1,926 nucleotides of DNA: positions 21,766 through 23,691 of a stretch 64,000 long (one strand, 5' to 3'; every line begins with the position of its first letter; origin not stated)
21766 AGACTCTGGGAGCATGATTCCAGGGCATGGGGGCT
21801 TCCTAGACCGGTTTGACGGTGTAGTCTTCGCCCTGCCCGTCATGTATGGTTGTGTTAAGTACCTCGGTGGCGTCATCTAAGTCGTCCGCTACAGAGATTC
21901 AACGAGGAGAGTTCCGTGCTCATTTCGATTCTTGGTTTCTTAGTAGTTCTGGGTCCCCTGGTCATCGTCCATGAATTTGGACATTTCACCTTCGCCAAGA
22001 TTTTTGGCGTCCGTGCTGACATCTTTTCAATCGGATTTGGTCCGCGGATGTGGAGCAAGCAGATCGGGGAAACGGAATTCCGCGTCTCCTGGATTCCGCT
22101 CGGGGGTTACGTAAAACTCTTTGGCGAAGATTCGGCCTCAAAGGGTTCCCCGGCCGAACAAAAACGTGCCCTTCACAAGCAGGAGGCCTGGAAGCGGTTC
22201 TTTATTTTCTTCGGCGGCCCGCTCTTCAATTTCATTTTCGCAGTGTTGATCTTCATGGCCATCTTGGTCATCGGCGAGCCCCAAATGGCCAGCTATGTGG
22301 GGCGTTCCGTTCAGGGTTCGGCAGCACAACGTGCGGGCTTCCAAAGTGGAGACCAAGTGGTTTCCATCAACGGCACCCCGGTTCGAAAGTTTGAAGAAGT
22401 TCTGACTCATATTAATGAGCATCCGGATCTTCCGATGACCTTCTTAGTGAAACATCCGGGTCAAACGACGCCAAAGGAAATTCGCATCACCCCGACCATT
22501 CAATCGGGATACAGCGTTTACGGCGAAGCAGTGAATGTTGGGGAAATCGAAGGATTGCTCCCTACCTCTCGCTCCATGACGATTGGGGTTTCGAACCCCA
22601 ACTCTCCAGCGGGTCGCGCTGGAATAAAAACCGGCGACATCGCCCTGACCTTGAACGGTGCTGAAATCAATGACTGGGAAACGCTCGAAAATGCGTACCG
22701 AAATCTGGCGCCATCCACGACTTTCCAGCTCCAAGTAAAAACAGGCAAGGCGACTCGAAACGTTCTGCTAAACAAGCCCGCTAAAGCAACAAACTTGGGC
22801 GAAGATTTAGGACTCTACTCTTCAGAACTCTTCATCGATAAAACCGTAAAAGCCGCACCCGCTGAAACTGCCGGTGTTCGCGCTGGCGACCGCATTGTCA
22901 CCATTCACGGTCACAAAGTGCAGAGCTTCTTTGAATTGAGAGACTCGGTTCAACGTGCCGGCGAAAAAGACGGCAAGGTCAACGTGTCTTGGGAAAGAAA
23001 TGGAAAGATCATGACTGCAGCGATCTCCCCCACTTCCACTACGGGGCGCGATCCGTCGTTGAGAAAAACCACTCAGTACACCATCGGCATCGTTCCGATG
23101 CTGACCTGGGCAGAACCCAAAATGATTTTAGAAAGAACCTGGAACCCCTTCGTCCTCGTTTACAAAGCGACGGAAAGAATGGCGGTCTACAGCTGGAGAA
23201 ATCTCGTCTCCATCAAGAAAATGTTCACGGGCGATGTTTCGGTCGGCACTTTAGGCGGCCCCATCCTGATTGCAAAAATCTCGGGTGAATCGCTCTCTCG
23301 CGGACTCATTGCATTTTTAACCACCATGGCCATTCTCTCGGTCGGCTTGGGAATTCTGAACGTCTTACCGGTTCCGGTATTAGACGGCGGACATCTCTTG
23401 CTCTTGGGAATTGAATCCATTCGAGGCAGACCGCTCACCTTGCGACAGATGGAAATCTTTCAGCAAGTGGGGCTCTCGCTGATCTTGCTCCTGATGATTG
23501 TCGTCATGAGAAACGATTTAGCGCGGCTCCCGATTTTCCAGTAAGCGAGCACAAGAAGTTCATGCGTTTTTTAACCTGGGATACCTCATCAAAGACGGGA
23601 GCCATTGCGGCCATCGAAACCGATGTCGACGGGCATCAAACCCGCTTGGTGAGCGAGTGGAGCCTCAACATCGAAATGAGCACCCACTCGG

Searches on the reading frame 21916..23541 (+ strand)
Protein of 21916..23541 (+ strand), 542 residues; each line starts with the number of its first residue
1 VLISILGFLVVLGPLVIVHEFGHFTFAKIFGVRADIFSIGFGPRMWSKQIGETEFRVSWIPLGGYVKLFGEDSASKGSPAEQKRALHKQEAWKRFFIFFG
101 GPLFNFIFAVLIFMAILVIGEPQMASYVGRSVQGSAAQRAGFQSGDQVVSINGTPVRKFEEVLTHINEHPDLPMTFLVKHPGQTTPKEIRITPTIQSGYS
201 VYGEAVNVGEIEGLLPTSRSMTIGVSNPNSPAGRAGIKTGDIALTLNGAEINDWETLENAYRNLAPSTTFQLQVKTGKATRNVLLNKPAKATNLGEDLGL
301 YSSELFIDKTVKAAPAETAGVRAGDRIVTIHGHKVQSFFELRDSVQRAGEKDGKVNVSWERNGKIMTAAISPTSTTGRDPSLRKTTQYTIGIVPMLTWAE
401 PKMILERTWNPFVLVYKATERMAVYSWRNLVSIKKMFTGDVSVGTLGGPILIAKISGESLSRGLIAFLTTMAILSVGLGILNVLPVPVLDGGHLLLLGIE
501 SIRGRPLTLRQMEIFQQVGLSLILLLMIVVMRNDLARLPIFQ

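Call 74: search_protein_families(library=pfam, proteins=[window:21916-23541:+], max_evalue=0.001)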
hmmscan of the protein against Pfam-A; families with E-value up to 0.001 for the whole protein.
window:21916-23541:+ (542 aa): 6 families
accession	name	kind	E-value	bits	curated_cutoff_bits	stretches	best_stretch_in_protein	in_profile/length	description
PF02163.28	Peptidase_M50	-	1.9e-63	214.2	27.2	1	8-526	2-221/221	Peptidase family M50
PF13180.12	PDZ_2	-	7e-25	87.6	27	2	227-283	20-76/80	PDZ domain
PF17820.7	PDZ_6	-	6.8e-24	83.8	27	2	130-176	4-50/54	PDZ domain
PF00595.29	PDZ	-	2.8e-18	66.5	23.2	1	125-161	26-62/81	PDZ domain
PF21558.3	Pept_S41_N_bact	-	9.8e-12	45.1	27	0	136-160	14-38/87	Bacteroidetes, Peptidase, S41 family, N-terminal domain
PF14685.13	PDZ_Tricorn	-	4.3e-05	23.8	25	0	139-183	35-81/88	Tricorn protease PDZ domain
